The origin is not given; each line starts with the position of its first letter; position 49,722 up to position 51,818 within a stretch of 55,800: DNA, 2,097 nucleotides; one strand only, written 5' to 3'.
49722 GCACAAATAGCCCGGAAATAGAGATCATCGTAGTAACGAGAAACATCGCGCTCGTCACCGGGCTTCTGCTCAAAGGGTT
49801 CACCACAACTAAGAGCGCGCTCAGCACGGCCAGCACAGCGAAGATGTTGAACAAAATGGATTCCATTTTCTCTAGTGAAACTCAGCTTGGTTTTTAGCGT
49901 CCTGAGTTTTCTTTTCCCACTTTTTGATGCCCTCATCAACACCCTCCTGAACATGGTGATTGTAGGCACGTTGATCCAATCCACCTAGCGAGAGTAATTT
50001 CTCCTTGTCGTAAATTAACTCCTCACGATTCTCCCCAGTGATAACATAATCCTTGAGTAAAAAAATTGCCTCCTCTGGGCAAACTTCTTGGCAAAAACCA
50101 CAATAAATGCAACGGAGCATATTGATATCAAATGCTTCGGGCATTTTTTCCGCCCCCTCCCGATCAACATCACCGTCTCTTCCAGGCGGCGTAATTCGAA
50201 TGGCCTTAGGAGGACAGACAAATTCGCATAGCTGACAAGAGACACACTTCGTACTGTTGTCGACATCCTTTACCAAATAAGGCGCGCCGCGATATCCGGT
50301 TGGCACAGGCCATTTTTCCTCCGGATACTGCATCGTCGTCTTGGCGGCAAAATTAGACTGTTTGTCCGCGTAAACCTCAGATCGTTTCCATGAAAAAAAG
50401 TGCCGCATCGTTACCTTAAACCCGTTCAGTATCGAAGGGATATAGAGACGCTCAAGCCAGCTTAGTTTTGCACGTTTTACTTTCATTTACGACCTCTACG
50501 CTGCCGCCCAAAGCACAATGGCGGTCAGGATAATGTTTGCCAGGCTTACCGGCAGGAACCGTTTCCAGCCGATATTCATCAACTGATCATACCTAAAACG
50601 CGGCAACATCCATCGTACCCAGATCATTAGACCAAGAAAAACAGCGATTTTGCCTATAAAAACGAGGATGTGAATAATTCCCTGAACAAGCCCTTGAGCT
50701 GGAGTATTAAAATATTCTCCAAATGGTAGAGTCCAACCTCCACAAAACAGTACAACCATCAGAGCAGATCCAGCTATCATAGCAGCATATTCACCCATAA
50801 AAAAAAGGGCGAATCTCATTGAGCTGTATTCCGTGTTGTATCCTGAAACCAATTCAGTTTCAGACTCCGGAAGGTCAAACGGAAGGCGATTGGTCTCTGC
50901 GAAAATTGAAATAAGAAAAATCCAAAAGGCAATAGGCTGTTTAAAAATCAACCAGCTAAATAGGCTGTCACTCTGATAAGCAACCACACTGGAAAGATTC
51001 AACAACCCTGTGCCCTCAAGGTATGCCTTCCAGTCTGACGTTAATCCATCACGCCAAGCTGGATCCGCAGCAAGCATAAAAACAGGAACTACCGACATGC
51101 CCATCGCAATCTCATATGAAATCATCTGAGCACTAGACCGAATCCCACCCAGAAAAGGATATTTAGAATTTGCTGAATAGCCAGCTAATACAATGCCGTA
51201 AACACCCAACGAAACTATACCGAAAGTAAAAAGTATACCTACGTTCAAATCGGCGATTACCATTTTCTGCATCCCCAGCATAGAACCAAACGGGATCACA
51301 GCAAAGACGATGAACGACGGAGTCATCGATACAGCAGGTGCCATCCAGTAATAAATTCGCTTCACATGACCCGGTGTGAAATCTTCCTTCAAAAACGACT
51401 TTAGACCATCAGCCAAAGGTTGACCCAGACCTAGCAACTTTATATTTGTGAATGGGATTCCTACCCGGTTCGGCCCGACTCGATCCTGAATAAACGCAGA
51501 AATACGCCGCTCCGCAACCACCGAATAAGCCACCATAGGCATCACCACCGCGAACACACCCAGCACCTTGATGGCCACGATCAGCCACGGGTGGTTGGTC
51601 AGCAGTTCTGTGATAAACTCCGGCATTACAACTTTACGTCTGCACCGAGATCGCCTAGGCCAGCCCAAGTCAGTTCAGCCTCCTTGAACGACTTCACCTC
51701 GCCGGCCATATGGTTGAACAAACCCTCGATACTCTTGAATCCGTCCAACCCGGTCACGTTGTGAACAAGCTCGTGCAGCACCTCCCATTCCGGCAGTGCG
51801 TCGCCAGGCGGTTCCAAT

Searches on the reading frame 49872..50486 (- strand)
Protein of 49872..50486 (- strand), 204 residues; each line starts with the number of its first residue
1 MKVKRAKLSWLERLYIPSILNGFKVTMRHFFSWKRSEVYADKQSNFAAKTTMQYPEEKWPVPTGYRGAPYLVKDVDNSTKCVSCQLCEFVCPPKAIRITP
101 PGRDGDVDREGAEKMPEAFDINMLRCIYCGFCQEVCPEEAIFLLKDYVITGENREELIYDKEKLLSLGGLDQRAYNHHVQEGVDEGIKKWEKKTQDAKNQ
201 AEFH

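Call 20: search_protein_families(library=pfam, proteins=[window:49872-50486:-])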
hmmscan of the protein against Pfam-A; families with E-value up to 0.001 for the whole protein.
window:49872-50486:- (204 aa): 10 families
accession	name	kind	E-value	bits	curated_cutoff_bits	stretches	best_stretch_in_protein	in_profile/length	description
PF00037.32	Fer4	-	2.6e-12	46.4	21.1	2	121-141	3-23/24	4Fe-4S binding domain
PF12838.12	Fer4_7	-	6e-10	39.9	27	1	80-140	1-52/52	4Fe-4S dicluster domain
PF13183.11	Fer4_8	-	2.3e-08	34.9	27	2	79-139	3-67/68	4Fe-4S dicluster domain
PF13187.11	Fer4_9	-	9.2e-08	32.4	27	1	80-141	1-52/52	4Fe-4S dicluster domain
PF13237.11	Fer4_10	-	2.3e-07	31.1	25.5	1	74-137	2-53/53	4Fe-4S dicluster domain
PF13484.11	Fer4_16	-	6.2e-07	30.5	30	1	80-138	1-65/66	4Fe-4S double cluster binding domain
PF14697.11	Fer4_21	-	7.1e-07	29.7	35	0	78-97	38-58/59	4Fe-4S dicluster domain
PF12797.12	Fer4_2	-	1.2e-06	28.5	24.5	0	121-138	5-22/22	4Fe-4S binding domain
PF12837.12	Fer4_6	-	3.1e-06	27.3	25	0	121-141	4-24/24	4Fe-4S binding domain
PF13534.11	Fer4_17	-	4.4e-05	24.4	22.2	0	122-139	42-59/61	4Fe-4S dicluster domain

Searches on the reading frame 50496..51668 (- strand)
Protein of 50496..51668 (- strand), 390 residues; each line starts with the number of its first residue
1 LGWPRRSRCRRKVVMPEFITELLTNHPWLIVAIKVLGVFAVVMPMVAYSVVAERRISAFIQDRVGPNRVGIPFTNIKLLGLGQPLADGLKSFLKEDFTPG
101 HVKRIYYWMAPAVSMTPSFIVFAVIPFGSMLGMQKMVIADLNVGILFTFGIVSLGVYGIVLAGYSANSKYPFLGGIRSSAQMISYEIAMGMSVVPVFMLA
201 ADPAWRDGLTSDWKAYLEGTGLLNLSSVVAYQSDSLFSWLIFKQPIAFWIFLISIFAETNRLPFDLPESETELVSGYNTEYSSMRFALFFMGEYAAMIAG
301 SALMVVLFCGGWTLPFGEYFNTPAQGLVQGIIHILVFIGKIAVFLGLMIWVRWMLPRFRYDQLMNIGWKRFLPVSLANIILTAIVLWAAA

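Call 20: search_protein_families(library=pfam, proteins=[window:50496-51668:-])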
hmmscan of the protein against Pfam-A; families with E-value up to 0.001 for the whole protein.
window:50496-51668:- (390 aa): 1 family
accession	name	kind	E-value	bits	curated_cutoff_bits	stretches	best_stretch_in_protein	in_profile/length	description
PF00146.26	NADHdh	-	6.2e-111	370.9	27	1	33-383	1-298/298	NADH dehydrogenase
